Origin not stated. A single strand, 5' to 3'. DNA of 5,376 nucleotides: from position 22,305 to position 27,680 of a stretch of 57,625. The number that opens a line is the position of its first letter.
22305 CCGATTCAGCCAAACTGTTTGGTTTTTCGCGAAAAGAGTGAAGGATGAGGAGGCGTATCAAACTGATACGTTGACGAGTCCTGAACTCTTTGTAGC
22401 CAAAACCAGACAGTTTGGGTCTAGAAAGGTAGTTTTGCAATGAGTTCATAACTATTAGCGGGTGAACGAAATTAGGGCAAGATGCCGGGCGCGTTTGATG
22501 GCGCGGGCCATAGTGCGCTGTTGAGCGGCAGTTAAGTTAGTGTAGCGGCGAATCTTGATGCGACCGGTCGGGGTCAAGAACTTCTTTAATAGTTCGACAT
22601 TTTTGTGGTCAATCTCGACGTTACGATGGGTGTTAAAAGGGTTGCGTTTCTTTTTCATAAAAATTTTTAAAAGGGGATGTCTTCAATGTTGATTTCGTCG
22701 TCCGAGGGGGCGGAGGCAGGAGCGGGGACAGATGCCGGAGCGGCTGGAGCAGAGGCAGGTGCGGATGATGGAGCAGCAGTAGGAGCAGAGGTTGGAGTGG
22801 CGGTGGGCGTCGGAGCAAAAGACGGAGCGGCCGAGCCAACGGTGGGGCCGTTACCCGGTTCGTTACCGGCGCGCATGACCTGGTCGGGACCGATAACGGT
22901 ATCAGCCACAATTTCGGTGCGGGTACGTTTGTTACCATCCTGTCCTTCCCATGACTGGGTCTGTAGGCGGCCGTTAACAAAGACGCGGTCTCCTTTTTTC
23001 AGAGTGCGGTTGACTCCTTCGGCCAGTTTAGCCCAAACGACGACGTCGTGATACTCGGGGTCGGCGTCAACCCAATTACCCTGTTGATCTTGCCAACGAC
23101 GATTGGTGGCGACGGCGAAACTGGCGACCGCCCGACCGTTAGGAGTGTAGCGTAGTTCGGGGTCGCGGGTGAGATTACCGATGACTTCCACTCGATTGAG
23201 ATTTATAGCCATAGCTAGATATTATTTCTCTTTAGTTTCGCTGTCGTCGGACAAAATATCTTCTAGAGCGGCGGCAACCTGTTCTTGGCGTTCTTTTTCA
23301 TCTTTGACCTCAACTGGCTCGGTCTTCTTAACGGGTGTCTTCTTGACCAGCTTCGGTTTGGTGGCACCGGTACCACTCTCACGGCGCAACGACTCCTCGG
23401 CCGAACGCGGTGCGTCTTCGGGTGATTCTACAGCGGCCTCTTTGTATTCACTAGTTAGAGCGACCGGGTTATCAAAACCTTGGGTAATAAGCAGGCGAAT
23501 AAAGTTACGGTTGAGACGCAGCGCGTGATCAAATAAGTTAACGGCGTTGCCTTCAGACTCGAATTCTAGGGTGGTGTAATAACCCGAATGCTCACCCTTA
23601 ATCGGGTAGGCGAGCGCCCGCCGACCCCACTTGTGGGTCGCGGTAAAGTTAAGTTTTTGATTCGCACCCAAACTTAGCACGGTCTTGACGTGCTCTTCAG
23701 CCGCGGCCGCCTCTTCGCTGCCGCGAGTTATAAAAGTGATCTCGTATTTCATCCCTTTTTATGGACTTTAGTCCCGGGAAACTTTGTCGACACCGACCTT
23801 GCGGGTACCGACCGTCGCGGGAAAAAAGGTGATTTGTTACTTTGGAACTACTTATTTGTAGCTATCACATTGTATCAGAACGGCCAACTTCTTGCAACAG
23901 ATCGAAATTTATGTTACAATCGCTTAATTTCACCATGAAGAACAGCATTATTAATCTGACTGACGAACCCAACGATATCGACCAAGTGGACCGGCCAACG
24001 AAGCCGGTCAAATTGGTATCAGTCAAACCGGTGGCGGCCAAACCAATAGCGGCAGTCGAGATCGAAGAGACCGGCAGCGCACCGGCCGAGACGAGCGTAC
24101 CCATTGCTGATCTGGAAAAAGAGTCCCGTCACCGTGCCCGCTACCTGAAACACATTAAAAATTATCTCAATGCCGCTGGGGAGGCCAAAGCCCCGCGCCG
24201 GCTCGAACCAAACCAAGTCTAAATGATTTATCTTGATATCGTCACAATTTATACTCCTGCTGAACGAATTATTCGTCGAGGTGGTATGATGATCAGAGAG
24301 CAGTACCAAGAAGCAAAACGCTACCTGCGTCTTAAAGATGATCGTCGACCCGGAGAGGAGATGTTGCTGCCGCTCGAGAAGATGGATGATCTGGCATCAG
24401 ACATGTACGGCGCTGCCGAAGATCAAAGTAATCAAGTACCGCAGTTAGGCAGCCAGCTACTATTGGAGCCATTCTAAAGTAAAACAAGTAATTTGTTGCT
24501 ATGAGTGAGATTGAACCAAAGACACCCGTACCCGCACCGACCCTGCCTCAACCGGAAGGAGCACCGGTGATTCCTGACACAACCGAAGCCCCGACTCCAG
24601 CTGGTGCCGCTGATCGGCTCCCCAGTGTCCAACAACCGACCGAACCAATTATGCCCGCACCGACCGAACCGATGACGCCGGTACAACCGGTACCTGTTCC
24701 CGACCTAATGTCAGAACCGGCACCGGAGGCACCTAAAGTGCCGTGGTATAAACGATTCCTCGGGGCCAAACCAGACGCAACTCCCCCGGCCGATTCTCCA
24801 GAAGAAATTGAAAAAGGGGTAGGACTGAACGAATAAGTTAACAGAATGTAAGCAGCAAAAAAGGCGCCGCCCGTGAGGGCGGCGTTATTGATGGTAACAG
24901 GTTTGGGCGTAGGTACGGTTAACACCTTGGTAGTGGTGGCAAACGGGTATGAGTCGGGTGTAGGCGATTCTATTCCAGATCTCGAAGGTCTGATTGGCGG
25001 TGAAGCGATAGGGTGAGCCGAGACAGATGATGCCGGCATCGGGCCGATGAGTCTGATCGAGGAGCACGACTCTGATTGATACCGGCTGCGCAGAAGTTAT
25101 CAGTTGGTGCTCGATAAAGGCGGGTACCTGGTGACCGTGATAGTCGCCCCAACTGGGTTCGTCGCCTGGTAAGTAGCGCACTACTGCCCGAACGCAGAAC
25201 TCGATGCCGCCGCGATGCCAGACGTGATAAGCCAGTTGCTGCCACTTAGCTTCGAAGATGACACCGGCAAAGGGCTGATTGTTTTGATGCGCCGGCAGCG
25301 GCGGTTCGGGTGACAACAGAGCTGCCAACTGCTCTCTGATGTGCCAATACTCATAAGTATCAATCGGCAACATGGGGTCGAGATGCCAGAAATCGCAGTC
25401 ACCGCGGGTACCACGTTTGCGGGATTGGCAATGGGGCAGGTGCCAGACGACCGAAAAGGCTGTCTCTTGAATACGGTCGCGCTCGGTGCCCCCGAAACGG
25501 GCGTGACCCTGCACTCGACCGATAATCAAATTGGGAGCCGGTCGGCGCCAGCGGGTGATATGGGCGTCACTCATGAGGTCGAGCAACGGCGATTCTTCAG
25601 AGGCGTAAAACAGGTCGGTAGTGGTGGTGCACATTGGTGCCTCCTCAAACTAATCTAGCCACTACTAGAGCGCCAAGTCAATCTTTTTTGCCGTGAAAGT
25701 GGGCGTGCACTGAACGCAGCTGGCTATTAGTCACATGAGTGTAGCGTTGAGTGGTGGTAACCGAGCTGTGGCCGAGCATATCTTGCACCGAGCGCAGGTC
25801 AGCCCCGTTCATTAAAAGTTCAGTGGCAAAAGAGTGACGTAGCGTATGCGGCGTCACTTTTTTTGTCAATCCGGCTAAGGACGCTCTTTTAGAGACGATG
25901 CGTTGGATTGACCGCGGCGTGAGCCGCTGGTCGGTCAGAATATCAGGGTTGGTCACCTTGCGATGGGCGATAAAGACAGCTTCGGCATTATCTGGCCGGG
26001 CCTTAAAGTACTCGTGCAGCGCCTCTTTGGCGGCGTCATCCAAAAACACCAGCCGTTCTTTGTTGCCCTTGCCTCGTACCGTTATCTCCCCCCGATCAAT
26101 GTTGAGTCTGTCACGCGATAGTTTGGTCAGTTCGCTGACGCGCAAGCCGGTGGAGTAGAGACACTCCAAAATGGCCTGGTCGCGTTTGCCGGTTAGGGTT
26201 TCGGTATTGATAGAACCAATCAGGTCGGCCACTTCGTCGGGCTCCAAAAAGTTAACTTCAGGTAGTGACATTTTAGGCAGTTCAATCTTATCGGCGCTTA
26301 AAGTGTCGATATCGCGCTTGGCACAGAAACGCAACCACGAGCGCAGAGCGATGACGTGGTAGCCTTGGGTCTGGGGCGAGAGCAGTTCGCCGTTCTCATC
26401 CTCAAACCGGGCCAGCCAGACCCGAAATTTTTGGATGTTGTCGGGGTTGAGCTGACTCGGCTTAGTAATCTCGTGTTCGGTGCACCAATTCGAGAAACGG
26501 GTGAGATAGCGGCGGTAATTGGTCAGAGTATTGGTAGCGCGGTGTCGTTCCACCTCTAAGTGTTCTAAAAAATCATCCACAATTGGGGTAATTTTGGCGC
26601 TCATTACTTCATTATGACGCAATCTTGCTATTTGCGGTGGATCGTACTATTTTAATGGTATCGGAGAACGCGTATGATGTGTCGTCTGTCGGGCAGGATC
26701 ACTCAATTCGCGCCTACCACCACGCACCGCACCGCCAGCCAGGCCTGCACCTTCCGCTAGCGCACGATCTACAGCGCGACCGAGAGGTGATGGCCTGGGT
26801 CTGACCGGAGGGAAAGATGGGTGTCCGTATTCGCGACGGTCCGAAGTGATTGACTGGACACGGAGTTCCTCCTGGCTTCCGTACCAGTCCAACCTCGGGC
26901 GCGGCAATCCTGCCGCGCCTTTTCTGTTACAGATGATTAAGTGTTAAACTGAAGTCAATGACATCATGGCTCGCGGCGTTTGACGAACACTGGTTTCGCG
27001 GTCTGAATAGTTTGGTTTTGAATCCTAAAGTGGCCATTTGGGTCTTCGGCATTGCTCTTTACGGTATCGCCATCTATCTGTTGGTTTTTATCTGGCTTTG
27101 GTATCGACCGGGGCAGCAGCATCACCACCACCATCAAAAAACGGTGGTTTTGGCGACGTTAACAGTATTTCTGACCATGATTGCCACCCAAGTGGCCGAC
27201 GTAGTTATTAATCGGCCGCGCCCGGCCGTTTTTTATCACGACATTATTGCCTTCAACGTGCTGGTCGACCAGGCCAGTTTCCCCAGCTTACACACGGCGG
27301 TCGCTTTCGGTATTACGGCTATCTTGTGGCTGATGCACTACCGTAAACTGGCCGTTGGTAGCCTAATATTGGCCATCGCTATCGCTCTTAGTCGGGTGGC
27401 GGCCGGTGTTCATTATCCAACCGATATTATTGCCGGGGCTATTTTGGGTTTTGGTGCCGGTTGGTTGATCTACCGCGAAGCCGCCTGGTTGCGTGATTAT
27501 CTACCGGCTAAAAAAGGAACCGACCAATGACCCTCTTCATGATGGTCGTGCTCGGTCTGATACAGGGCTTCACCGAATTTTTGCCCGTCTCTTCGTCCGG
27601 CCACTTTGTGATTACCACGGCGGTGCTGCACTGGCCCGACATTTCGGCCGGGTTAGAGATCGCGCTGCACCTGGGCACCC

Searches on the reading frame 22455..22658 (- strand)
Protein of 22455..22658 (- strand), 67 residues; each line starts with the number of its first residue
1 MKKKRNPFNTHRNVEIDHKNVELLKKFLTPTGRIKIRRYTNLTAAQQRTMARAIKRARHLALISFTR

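Call 38: search_protein_families(library=pfam, proteins=[window:22455-22658:-], max_evalue=0.00001)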
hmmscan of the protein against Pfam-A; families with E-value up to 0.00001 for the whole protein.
window:22455-22658:- (67 aa): 1 family
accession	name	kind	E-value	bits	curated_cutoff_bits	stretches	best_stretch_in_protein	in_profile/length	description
PF01084.26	Ribosomal_S18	-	1.1e-21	77.1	21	1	13-63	2-52/52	Ribosomal protein S18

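Call 77: find_encoding_contigs(protein=window:22455-22658:-, flank=10000, max_places=10)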
Protein window:22455-22658:- (67 aa): 1 contig read that carries it; 1 place shown.
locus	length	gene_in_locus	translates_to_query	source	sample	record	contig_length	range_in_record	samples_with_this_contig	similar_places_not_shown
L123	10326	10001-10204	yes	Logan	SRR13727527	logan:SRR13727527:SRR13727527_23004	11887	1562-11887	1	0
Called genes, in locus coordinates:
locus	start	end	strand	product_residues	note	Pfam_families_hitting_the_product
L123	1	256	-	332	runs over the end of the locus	PF03990:DUF348, PF07501:G5, PF03330:DPBB_1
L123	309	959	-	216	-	-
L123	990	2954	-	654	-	PF00580:UvrD-helicase, PF13245:AAA_19, PF13604:AAA_30 (faint), PF01443:Viral_helicase1 (faint), PF13361:UvrD_C, PF13538:UvrD_C_2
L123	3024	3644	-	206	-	-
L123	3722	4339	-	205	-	PF01135:PCMT, PF01209:Ubie_methyltran (weak), PF01189:Methyltr_RsmB-F (weak), PF13847:Methyltransf_31, PF08241:Methyltransf_11 (weak), PF13649:Methyltransf_25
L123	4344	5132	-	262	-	PF02673:BacA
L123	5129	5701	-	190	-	PF14378:PAP2_3 (weak), PF01569:PAP2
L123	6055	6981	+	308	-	PF02899:Phage_int_SAM_1, PF13102:Phage_int_SAM_5 (weak), PF13495:Phage_int_SAM_4 (faint), PF00589:Phage_integrase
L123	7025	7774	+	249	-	-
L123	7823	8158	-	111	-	-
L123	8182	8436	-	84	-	-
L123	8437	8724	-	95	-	-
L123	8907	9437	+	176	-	PF01250:Ribosomal_S6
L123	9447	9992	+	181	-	PF00436:SSB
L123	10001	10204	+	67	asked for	PF01084:Ribosomal_S18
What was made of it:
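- Tried and rejected: The exact S18 look-up found only the same sample (call 77).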

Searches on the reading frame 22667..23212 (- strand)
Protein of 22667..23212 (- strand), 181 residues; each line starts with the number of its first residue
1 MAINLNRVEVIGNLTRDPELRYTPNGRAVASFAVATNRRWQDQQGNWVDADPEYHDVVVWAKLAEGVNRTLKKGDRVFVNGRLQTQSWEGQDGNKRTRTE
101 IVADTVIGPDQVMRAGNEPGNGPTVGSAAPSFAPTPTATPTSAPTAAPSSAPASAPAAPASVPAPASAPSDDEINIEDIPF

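Call 38: search_protein_families(library=pfam, proteins=[window:22667-23212:-], max_evalue=0.00001)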
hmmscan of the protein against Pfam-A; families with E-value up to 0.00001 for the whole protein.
window:22667-23212:- (181 aa): 1 family
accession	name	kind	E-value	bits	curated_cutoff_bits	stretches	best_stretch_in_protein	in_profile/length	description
PF00436.31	SSB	-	2e-37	127.9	26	1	5-106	1-101/104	Single-strand binding protein family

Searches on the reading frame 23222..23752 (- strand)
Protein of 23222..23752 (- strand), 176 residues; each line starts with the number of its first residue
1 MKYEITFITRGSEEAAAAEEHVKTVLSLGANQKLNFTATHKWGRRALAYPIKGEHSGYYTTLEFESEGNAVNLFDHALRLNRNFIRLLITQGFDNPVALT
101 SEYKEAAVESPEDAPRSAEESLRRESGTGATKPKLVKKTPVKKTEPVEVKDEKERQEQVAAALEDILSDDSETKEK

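Call 38: search_protein_families(library=pfam, proteins=[window:23222-23752:-], max_evalue=0.00001)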
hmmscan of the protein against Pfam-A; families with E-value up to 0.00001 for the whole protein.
window:23222-23752:- (176 aa): 1 family
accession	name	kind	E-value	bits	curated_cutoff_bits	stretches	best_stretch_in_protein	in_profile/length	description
PF01250.22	Ribosomal_S6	-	2.5e-18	66.5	27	1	2-90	1-89/90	Ribosomal protein S6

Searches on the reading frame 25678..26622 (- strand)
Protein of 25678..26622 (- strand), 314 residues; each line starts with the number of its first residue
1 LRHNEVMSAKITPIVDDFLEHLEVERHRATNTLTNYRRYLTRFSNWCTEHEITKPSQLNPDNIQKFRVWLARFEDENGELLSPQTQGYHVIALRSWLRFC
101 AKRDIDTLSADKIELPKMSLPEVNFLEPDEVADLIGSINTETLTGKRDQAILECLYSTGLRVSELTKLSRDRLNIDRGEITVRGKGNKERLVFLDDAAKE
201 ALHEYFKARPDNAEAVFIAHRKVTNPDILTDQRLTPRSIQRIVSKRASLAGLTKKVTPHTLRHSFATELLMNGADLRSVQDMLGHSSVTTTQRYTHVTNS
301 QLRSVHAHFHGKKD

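Call 6: search_protein_families(library=pfam, proteins=[window:25678-26622:-], max_evalue=0.01)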
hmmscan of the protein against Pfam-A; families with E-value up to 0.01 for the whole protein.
window:25678-26622:- (314 aa): 6 families
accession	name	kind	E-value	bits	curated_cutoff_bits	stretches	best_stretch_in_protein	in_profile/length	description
PF00589.27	Phage_integrase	-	1.6e-43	148.9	27.1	1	125-299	2-170/172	Phage integrase family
PF02899.23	Phage_int_SAM_1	-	1.9e-11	44.5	22.3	1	15-102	1-81/83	Phage integrase, N-terminal SAM-like domain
PF13495.12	Phage_int_SAM_4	-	1.3e-08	35.6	27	1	15-71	2-54/85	Phage integrase, N-terminal SAM-like domain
PF13102.12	Phage_int_SAM_5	-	8.2e-06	26.6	22.3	1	20-105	8-87/98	Phage integrase SAM-like domain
PF11917.13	DUF3435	-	0.0011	18.4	25.8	1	219-297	158-238/418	Protein of unknown function (DUF3435)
PF24336.1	DUF7504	-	0.005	17.8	27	1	186-310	28-154/179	Family of unknown function (DUF7504)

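Call 41: find_related_loci(query=window:25678-26622:-, collection=genome_contigs, flank=10000)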
Query window:25678-26622:- (314 aa) in genome_contigs; peptide patterns used: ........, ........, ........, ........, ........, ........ (x = any residue, [..] = any of these).
82 stretches matched a pattern; 9 encode a relative of the query (tblastn E <= 1e-3); 9 distinct loci.
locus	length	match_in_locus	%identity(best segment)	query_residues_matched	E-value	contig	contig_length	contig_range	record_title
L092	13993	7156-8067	51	6-313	2e-96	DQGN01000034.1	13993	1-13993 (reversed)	MAG TPA_asm: Patescibacteria group bacterium isolate UBA10110 contig_3152, whole genome shotgun sequence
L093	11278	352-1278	50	5-312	4e-94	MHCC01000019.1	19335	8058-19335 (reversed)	MAG: Candidatus Blackburnbacteria bacterium RIFCSPLOWO2_01_FULL_40_20 rifcsplowo2_01_scaffold_5496, whole genome shotgun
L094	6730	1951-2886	48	10-313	2e-93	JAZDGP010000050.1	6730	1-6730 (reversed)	MAG: bacterium isolate MEGAHIT-group-0.272 k141_14897409, whole genome shotgun sequence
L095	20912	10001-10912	46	1-313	3e-88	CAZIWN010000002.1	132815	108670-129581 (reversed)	MAG TPA_asm: uncultured Candidatus Saccharibacteria bacterium isolate SRP278252_co2_888 genome assembly, contig: NODE_16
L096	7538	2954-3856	44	6-313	8e-86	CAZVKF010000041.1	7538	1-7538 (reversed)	MAG TPA_asm: uncultured Candidatus Saccharibacteria bacterium isolate binchicken_co38_1281 genome assembly, contig: NODE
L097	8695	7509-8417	45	1-313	1e-84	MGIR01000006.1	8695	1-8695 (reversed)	MAG: Candidatus Wolfebacteria bacterium RIFCSPLOWO2_01_FULL_45_19 rifcsplowo2_01_scaffold_21928, whole genome shotgun se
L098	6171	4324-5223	47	15-313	2e-84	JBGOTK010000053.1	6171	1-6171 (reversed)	MAG: Candidatus Paceibacteria bacterium isolate OBJ_0618_7090110_164 k141_5420981_length_6171_cov_10.1834, whole genome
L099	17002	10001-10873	46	9-313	4e-82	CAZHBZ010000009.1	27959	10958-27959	MAG TPA_asm: uncultured Candidatus Saccharibacteria bacterium isolate SRP278252_co2_848 genome assembly, contig: NODE_33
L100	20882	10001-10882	44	6-313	2e-79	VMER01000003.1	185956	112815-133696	MAG: Parcubacteria group bacterium LiPW_15 LiPW15_scaffold_188, whole genome shotgun sequence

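Call 42: find_related_loci(query=window:25678-26622:-, collection=metagenome_contigs, flank=10000)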
Query window:25678-26622:- (314 aa) in metagenome_contigs; peptide patterns used: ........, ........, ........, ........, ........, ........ (x = any residue, [..] = any of these).
128 stretches matched a pattern; 17 encode a relative of the query (tblastn E <= 1e-3); 17 distinct loci.
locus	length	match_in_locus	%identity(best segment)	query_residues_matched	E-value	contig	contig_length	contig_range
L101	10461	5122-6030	53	7-312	6e-98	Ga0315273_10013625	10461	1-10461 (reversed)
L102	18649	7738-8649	51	6-313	4e-96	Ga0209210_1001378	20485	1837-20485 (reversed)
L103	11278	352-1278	50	5-312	7e-94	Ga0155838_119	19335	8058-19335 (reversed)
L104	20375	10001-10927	50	5-312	7e-94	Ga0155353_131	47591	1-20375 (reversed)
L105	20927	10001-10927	50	5-312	7e-94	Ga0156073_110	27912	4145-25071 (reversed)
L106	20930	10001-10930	49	1-313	1e-91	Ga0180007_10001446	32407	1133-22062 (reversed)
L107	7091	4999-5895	47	7-313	1e-88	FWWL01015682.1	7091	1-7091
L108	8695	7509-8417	45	1-313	2e-84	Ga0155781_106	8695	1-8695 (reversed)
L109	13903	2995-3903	45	1-313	2e-84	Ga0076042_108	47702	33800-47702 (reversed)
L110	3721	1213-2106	44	16-313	3e-81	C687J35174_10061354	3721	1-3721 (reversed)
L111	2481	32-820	52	54-314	8e-83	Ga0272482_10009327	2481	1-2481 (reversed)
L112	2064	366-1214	46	17-313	6e-84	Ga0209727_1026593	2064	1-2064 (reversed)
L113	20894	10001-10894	44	16-313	7e-81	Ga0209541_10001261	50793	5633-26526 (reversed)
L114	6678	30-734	53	81-313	4e-74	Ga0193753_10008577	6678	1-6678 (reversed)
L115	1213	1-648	49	96-313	6e-69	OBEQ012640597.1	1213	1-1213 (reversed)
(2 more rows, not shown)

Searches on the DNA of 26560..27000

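Call 67: search_rna_families(source=window, start=26560, end=27000, threshold=evalue, max_evalue=1)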
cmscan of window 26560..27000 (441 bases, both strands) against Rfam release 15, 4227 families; matches with E-value up to 1: 3.
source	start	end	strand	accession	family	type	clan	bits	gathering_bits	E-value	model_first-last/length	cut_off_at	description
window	26834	26961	+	RF01773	rpsL_pseudo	Cis-reg; leader;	-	19.1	70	0.12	1-128/128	no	Pseudomonas rpsL leader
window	26871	26927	+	RF02869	ncS025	Gene; sRNA;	-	18.3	46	0.68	1-85/85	no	Burkholderia sRNA 25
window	26758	26918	-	RF04203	MIR1144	Gene; miRNA;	-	17.4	90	0.93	1-197/197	no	MIR1144 microRNA precursor family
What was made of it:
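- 26625..26923 (+): Unit 5: G+C-rich 300-bp insert between xerC and the PAP2 gene, ending in terminator 26897-26920. Contains only a 28-codon ORF; possibly a small RNA or a small protein. No credible Rfam match (call 67).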

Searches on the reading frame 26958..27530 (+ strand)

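Call 38: search_protein_families(library=pfam, proteins=[window:26958-27530:+], max_evalue=0.00001)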
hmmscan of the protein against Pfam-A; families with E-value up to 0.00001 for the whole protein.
window:26958-27530:+ (190 aa): 2 families
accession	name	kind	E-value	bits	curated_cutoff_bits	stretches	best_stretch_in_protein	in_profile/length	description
PF01569.27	PAP2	-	1e-20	74.2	27.2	1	64-173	3-123/130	PAP2 superfamily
PF14378.12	PAP2_3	-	1.7e-09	38.2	27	1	16-169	18-189/190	PAP2 superfamily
